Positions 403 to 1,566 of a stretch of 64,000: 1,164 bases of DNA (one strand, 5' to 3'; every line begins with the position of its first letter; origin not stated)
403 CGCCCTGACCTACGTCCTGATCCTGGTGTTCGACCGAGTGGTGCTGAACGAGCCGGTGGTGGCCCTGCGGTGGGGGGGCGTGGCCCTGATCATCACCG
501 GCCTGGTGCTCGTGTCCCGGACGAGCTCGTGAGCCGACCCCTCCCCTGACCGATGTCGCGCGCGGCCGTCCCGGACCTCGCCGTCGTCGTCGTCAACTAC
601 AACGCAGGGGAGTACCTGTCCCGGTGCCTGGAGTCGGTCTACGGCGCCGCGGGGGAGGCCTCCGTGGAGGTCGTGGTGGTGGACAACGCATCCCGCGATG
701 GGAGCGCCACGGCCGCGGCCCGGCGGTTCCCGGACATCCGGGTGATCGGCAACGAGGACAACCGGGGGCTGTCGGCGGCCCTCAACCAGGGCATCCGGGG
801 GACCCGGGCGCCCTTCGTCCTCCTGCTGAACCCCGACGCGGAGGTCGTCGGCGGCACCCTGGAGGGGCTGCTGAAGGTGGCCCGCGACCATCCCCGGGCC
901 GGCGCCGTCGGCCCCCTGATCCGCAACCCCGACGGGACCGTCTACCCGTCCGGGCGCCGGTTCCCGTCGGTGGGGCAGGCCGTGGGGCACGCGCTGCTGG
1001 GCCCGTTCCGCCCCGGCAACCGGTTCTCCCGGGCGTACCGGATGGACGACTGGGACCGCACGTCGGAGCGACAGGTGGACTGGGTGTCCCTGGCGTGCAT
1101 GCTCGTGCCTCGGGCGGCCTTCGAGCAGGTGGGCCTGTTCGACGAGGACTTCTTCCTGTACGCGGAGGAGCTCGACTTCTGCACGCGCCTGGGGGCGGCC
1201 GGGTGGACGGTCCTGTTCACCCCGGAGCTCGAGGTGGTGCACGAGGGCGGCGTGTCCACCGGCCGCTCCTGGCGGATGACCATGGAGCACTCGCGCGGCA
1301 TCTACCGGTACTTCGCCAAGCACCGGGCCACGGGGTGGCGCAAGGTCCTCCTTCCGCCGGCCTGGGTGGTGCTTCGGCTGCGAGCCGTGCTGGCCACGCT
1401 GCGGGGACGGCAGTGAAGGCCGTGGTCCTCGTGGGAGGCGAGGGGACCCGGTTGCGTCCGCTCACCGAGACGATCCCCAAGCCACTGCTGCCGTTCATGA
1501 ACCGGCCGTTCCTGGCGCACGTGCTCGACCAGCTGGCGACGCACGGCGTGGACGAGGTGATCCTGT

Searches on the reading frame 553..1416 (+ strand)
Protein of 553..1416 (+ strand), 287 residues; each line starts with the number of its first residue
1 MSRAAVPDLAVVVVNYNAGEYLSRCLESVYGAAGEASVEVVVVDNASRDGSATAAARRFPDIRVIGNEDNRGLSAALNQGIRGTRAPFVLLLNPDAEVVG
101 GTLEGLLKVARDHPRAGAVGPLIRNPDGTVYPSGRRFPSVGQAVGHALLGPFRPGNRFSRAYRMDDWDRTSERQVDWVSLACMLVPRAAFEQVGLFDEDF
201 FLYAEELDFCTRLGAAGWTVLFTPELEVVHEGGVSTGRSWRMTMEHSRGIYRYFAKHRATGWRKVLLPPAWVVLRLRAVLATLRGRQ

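Call 24: find_encoding_contigs(protein=window:553-1416:+, flank=10000, max_places=1)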
Protein window:553-1416:+ (287 aa): 2 contigs read that carry it; 1 place shown.
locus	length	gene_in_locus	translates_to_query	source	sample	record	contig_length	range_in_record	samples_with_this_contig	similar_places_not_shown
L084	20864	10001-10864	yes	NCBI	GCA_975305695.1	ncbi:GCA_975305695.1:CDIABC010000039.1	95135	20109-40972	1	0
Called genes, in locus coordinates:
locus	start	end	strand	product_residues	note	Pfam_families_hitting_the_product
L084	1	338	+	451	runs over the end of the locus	PF03816:LytR_cpsA_psr, PF13399:LytR_C (weak)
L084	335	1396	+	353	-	PF00483:NTP_transferase, PF12804:NTP_transf_3, PF24894:Hexapep_GlmU (faint), PF25087:GMPPB_C (weak), PF25084:LbH_EIF2B (weak)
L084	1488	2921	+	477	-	-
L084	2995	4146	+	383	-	PF13439:Glyco_transf_4, PF20706:GT4-conflict, PF00534:Glycos_transf_1, PF13692:Glyco_trans_1_4, PF13524:Glyco_trans_1_2 (weak)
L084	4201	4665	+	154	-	PF00908:dTDP_sugar_isom, PF14667:Polysacc_synt_C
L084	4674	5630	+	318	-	PF01073:3Beta_HSD, PF01370:Epimerase, PF02719:Polysacc_synt_2, PF03435:Sacchrp_dh_NADP (faint), PF04321:RmlD_sub_bind, PF07993:NAD_binding_4, PF13460:NAD_binding_10 (weak), PF16363:GDP_Man_Dehyd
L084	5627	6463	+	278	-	PF01370:Epimerase, PF04321:RmlD_sub_bind, PF07993:NAD_binding_4 (faint), PF16363:GDP_Man_Dehyd, PF02719:Polysacc_synt_2 (weak)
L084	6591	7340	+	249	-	PF01061:ABC2_membrane (weak)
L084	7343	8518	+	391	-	PF00005:ABC_tran, PF14524:Wzt_C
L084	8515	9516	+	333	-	PF13439:Glyco_transf_4 (faint), PF00534:Glycos_transf_1, PF13692:Glyco_trans_1_4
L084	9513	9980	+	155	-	-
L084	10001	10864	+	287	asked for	PF13641:Glyco_tranf_2_3, PF00535:Glycos_transf_2, PF13632:Glyco_trans_2_3 (weak)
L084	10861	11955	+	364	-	PF00483:NTP_transferase, PF12804:NTP_transf_3, PF24894:Hexapep_GlmU (faint), PF25087:GMPPB_C, PF00132:Hexapep (faint), PF25084:LbH_EIF2B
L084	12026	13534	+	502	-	PF08486:SpoIID, PF08310:LGFP (weak)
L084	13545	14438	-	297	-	PF11303:DUF3105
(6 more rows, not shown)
